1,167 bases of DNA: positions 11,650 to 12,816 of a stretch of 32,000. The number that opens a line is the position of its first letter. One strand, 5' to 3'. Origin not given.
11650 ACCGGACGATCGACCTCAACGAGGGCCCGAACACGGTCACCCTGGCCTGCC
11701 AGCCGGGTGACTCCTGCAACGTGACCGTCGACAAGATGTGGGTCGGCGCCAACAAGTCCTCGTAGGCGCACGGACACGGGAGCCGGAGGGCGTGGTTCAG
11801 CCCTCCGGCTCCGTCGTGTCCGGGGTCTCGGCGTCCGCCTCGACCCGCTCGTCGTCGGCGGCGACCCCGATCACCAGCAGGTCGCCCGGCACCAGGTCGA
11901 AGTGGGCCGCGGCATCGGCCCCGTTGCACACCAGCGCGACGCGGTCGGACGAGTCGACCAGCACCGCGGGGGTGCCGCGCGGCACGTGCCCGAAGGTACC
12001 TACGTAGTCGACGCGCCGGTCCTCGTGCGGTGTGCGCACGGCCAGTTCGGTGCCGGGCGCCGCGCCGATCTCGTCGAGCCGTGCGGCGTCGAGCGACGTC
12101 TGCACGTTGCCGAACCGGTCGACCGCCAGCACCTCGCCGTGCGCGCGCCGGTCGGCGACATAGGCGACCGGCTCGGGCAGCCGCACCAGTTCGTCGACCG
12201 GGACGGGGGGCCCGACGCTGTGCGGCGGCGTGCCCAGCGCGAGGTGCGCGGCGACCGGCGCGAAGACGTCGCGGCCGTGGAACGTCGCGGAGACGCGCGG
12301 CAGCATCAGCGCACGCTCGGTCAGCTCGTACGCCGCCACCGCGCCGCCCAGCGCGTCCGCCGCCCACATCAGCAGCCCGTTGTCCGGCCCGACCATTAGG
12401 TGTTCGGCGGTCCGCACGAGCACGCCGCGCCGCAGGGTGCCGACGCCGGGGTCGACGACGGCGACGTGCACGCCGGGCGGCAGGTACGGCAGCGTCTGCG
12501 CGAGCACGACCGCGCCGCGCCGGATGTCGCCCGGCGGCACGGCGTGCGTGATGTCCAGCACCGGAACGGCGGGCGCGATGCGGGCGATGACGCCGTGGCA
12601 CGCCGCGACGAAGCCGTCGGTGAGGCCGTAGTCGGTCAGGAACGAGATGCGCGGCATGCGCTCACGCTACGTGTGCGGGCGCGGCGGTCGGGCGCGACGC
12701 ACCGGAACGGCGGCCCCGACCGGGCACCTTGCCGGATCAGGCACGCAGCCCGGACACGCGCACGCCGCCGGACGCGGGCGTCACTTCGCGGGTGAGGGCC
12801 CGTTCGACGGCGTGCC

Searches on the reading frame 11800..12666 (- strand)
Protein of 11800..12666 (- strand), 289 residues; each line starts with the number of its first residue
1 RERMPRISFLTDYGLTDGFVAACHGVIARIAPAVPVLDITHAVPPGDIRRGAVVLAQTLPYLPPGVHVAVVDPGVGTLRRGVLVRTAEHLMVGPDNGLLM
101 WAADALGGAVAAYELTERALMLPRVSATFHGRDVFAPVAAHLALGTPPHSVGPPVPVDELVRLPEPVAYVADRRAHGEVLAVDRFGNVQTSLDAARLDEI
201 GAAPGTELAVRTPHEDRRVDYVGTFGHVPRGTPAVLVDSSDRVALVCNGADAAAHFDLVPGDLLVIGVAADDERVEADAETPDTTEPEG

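Call 53: search_protein_families(library=pfam, proteins=[window:11800-12666:-], max_evalue=0.00001)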
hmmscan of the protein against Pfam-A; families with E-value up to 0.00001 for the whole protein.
window:11800-12666:- (289 aa): 2 families
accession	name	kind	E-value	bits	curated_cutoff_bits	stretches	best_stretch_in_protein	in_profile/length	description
PF01887.21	SAM_HAT_N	-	2.7e-52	176.9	26.3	1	7-152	1-145/145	SAM hydroxide adenosyltransferase N-terminal domain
PF20257.3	SAM_HAT_C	-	1.2e-15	58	25.5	1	177-263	1-82/84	SAM hydroxide adenosyltransferase C-terminal domain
